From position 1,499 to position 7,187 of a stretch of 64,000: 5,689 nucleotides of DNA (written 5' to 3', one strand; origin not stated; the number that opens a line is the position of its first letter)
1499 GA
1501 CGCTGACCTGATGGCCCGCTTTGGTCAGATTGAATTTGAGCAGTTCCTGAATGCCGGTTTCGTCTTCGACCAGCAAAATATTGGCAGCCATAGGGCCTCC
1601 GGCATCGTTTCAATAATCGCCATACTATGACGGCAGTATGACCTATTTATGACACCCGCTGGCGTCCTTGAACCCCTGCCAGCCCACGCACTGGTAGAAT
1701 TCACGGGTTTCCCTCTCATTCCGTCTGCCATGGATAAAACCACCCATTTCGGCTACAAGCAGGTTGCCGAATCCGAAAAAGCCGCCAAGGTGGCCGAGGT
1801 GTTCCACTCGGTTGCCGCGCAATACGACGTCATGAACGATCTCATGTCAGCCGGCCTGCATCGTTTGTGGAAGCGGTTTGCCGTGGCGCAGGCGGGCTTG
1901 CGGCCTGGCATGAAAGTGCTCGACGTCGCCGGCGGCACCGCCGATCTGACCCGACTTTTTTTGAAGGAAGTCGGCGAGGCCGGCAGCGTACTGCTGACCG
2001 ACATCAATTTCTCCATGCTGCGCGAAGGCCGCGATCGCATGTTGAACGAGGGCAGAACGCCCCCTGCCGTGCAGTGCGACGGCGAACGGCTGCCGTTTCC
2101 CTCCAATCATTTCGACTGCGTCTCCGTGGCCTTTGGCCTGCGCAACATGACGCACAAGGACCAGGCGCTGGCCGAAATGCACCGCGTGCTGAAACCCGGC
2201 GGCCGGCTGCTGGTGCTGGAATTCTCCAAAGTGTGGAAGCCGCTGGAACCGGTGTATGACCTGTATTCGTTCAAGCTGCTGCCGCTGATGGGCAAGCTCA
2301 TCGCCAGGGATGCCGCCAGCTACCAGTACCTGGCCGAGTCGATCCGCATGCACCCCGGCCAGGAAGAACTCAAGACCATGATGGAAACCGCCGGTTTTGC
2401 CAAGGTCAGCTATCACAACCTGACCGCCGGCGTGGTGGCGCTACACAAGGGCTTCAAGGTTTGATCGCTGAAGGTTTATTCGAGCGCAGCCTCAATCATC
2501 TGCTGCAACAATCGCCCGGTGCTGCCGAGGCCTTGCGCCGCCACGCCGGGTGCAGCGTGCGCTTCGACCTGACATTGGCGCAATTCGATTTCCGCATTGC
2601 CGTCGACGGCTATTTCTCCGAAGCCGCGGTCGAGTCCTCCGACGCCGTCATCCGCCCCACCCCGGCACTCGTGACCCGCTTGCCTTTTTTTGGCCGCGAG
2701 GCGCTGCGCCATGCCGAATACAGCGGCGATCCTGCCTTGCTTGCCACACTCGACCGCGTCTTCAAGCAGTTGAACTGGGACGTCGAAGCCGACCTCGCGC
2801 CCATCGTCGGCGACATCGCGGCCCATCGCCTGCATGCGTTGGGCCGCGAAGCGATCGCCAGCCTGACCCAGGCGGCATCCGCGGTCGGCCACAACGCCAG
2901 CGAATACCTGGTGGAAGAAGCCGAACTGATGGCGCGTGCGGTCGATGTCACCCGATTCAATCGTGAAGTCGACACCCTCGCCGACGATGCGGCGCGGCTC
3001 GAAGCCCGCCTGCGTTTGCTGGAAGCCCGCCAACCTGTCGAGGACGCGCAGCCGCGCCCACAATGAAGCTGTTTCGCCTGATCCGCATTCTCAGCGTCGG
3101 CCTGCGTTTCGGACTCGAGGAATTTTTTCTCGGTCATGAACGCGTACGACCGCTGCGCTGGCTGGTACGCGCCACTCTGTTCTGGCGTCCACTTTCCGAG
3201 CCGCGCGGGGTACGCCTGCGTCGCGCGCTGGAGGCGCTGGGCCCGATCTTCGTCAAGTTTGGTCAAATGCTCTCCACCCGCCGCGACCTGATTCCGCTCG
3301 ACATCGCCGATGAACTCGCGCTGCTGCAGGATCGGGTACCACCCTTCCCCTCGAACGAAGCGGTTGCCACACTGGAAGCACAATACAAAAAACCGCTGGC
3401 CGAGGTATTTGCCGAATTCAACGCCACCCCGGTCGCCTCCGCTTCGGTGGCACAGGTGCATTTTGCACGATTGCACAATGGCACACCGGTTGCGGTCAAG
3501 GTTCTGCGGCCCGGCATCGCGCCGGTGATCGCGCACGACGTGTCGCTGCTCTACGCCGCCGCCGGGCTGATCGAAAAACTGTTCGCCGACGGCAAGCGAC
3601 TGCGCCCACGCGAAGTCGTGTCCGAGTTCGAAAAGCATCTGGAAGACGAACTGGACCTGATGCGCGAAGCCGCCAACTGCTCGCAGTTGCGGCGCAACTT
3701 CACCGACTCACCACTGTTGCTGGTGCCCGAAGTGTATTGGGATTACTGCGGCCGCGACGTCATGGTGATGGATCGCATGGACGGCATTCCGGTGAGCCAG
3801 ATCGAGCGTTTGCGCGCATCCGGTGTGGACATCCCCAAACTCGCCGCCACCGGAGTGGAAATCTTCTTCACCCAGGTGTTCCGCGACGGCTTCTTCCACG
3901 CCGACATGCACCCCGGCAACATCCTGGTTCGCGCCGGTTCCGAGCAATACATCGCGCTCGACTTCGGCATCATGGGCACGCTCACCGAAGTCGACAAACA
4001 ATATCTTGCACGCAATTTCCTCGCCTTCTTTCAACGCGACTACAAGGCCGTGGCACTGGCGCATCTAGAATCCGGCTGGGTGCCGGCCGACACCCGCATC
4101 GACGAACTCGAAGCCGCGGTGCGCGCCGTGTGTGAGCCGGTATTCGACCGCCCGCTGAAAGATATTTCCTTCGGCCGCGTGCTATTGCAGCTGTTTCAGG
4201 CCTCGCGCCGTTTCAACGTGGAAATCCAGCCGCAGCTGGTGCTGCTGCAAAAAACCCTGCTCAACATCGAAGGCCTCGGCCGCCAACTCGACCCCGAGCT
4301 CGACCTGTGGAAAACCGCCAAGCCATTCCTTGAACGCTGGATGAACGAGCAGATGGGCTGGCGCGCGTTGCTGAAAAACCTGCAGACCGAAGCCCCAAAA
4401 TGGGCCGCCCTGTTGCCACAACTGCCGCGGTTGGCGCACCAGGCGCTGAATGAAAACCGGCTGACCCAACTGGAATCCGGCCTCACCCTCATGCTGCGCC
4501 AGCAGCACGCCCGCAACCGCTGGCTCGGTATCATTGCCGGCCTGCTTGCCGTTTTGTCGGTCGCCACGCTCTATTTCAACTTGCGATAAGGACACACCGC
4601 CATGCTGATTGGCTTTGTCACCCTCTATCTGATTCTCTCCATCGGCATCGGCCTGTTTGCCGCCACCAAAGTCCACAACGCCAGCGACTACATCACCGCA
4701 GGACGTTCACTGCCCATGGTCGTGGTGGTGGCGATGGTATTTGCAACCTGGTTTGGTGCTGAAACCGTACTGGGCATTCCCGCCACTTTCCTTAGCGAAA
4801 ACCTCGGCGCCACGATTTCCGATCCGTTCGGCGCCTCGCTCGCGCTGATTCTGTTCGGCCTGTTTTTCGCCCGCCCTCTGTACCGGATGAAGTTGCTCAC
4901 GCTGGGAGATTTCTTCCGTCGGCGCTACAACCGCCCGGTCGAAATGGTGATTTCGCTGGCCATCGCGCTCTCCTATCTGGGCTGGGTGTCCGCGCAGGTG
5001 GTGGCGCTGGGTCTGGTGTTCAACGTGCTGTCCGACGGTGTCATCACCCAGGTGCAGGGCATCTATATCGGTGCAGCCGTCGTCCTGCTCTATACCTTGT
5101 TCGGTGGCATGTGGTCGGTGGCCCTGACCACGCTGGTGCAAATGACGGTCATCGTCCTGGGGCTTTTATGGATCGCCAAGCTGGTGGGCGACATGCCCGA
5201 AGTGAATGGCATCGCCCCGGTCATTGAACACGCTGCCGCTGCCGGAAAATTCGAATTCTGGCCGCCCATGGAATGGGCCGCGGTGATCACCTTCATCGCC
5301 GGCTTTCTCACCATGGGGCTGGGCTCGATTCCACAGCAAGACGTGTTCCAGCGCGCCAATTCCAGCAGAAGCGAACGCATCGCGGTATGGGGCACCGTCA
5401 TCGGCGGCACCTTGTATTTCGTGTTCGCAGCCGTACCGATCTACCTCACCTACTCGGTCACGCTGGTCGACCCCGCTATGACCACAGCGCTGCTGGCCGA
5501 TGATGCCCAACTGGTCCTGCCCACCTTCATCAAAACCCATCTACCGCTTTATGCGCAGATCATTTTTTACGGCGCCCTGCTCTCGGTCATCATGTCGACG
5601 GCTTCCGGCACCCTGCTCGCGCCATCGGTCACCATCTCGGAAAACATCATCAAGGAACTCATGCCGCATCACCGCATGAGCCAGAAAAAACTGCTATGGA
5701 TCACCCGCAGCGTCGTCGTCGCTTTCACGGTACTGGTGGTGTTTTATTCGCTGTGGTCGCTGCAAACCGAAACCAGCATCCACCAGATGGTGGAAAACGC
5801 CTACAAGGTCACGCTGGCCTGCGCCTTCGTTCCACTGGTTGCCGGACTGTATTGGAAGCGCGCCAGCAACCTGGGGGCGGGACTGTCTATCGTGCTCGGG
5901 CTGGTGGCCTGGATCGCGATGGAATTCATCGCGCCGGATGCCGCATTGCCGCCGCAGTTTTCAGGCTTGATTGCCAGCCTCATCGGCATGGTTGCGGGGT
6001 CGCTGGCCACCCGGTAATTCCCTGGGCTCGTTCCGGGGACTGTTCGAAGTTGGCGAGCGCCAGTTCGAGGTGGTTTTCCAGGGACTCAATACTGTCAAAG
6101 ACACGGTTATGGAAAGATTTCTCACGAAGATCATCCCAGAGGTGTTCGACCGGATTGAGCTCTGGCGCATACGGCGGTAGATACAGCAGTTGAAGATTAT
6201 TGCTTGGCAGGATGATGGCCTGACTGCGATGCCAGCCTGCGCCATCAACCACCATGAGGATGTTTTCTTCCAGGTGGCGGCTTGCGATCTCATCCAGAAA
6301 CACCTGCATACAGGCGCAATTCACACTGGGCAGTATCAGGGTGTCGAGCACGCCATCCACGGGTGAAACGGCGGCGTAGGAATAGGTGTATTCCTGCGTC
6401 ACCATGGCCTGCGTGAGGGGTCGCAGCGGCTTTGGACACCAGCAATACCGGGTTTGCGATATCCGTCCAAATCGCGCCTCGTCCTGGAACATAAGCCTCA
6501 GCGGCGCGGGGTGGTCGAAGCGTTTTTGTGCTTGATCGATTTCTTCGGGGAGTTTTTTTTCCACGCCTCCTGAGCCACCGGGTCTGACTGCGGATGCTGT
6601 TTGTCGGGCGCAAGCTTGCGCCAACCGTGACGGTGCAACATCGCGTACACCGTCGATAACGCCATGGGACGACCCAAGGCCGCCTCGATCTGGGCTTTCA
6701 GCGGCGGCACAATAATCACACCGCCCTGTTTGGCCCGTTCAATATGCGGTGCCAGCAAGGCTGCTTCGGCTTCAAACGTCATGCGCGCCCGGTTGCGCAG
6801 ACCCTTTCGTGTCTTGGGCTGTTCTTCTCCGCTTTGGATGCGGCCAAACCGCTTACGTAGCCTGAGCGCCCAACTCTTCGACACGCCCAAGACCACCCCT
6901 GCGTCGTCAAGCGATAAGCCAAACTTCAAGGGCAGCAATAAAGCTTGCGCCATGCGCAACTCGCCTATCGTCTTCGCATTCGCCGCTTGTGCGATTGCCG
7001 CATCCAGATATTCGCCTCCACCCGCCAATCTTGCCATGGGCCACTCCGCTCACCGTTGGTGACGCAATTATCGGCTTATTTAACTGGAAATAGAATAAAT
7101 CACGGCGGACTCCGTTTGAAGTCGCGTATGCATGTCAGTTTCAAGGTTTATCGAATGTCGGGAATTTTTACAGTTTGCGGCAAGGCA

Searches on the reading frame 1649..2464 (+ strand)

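Call 17: search_protein_families(library=pfam, proteins=[window:1649-2464:+], max_evalue=0.001)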
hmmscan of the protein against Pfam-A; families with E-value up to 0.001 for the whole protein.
window:1649-2464:+ (271 aa): 7 families
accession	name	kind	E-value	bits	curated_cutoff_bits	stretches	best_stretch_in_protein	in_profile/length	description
PF01209.24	Ubie_methyltran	-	1.7e-83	280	20.1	1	44-270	5-233/233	ubiE/COQ5 methyltransferase family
PF13649.12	Methyltransf_25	-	2.6e-18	66.9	27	1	90-185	1-97/97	Methyltransferase domain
PF08241.18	Methyltransf_11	-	1.2e-16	61.5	21.2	1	91-189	1-95/95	Methyltransferase domain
PF13847.12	Methyltransf_31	-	2e-12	47.5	27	1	85-249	2-145/145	Methyltransferase domain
PF13489.12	Methyltransf_23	-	1.1e-10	42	27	1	68-254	11-163/164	Methyltransferase domain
PF08242.18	Methyltransf_12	-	2.8e-10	41.3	30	1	91-187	1-98/98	Methyltransferase domain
PF20922.3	Anamorsin_N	-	1.3e-05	25.4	27.1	1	150-191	47-89/163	Anamorsin, N-terminal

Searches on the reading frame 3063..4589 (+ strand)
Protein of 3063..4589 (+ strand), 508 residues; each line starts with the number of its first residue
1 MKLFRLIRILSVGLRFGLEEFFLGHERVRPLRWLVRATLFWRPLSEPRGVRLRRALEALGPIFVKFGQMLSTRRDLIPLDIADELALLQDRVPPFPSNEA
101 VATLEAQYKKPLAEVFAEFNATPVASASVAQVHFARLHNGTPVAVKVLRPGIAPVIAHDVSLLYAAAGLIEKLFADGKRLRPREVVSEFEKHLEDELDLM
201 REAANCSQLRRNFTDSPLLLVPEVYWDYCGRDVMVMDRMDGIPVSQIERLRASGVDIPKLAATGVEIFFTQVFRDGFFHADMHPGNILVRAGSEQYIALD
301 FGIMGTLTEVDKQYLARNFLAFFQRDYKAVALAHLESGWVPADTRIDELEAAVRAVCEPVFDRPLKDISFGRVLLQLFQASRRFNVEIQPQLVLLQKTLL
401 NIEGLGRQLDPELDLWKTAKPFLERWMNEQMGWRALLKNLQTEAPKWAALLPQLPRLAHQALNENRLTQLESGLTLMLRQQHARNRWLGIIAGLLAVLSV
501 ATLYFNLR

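Call 17: search_protein_families(library=pfam, proteins=[window:3063-4589:+], max_evalue=0.001)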
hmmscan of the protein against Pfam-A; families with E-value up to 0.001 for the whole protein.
window:3063-4589:+ (508 aa): 2 families
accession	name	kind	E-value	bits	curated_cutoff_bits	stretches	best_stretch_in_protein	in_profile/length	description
PF03109.22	ABC1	-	1.3e-76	257.5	22.9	1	88-331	2-241/244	ABC1 atypical kinase-like domain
PF01636.29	APH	-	0.00015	22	23.2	0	274-302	167-195/239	Phosphotransferase enzyme family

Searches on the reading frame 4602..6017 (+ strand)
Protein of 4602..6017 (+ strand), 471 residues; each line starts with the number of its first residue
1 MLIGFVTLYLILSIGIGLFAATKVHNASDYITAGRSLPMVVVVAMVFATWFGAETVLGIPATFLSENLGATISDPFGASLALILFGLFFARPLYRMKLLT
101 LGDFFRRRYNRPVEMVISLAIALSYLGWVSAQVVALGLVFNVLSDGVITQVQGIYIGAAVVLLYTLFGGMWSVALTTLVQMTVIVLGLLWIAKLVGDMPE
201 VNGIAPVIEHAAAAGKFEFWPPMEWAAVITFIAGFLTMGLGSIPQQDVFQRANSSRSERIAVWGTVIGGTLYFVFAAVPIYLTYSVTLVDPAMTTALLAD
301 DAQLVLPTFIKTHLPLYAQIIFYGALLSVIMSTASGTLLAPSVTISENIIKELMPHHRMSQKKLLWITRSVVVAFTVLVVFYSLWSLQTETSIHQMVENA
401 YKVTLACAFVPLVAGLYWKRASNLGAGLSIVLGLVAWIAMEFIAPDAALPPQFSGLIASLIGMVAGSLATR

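Call 17: search_protein_families(library=pfam, proteins=[window:4602-6017:+], max_evalue=0.001)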
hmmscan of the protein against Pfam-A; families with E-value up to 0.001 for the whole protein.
window:4602-6017:+ (471 aa): 1 family
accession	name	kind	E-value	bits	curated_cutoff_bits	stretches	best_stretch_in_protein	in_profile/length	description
PF00474.23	SSF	-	8.4e-34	117.5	22.8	1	30-433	1-406/406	Sodium:solute symporter family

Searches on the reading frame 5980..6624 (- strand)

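Call 17: search_protein_families(library=pfam, proteins=[window:5980-6624:-], max_evalue=0.001)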
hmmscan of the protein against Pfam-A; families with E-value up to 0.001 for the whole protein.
window:5980-6624:- (214 aa): 1 family
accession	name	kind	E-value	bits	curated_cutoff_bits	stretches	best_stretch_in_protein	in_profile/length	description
PF13358.12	DDE_3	-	9.7e-22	77.8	28.6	1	43-182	1-145/146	DDE superfamily endonuclease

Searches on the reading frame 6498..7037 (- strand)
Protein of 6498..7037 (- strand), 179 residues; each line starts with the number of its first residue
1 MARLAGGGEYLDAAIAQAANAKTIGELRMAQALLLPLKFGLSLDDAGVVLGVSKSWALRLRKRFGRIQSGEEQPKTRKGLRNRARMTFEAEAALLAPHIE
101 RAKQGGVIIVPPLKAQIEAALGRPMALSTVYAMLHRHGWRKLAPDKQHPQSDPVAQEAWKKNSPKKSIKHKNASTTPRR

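Call 17: search_protein_families(library=pfam, proteins=[window:6498-7037:-], max_evalue=0.001)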
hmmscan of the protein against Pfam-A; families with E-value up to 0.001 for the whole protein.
window:6498-7037:- (179 aa): 2 families
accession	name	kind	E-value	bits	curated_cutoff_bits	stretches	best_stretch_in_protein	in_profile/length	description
PF13592.12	HTH_33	-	1.1e-13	50.9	25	1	113-163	10-60/60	Winged helix-turn helix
PF13384.12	HTH_23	-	6.3e-05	23.1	24.6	1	30-64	8-41/50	Homeodomain-like domain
